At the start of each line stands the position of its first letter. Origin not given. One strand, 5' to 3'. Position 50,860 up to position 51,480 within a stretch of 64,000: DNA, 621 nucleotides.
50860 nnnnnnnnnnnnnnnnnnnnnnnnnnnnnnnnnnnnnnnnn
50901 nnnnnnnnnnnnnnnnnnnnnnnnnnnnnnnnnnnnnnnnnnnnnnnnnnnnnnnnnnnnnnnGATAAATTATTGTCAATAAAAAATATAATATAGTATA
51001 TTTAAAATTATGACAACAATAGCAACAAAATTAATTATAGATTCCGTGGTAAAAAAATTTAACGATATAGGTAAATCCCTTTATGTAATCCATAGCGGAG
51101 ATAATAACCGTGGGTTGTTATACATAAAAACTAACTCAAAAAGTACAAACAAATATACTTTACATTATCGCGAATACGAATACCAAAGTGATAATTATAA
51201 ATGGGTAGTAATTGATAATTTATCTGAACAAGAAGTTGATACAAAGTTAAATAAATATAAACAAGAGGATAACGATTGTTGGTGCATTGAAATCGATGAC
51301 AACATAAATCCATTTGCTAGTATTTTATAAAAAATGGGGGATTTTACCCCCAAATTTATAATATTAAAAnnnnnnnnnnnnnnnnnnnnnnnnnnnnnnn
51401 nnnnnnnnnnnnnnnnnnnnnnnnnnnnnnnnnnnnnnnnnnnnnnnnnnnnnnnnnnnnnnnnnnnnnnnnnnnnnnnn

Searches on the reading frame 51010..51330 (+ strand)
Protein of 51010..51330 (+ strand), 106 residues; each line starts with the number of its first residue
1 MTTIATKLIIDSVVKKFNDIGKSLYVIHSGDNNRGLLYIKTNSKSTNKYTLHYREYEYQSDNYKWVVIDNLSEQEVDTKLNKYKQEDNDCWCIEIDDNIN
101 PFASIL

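Call 13: search_protein_families(library=pfam, proteins=[window:51010-51330:+], max_evalue=0.001)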
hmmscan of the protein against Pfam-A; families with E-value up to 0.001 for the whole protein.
window:51010-51330:+ (106 aa): 1 family
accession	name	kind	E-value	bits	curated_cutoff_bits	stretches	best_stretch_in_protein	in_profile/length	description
PF07372.17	DUF1491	-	4.6e-14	53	25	1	5-98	2-97/104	Protein of unknown function (DUF1491)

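Call 43: list_cluster_members(proteins=[window:51010-51330:+, window:58105-58653:+, window:56039-56899:-, window:56899-57936:-, window:52270-53277:-, window:60484-61425:-, window:58738-60414:-, window:61429-63462:-, window:49656-50963:+, P0022])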
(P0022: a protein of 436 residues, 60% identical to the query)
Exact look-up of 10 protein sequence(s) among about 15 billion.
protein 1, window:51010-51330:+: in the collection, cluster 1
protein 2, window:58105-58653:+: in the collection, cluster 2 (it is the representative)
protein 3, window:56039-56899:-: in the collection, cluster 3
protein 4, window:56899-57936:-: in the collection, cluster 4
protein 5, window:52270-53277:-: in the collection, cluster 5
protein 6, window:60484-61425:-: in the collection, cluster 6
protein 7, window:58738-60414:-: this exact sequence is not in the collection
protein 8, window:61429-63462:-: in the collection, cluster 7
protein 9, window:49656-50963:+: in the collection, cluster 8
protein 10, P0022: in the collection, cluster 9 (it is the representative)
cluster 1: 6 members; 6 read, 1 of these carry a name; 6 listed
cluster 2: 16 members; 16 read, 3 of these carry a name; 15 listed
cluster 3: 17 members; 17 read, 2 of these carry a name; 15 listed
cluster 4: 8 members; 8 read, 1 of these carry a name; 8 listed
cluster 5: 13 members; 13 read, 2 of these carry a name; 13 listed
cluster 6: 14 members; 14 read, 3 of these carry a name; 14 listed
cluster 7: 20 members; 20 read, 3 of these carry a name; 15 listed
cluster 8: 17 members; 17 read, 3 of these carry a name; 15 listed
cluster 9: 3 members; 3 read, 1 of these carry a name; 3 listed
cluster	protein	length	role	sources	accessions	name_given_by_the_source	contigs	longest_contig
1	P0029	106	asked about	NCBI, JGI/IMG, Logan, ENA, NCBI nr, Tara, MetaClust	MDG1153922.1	MAG: DUF1491 family protein [Alphaproteobacteria bacterium] | hypothetical protein | DUF1491 family protein [Alphaproteobacteria bacterium]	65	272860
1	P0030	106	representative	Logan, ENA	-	-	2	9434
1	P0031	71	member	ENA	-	-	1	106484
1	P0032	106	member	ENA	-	-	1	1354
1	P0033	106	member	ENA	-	-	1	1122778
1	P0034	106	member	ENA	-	-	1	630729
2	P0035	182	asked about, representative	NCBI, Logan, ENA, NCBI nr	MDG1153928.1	MAG: biotin transporter BioY [Alphaproteobacteria bacterium] | biotin transporter BioY [Alphaproteobacteria bacterium]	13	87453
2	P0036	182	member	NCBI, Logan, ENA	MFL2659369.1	MAG: biotin transporter BioY [Alphaproteobacteria bacterium]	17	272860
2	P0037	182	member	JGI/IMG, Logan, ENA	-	biotin transport system substrate-specific component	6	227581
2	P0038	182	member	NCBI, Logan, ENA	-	-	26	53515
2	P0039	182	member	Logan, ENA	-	-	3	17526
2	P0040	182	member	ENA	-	-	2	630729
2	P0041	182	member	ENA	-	-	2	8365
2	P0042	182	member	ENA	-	-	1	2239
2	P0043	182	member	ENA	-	-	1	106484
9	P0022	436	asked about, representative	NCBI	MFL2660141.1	MAG: inverse autotransporter beta domain-containing protein [Alphaproteobacteria ...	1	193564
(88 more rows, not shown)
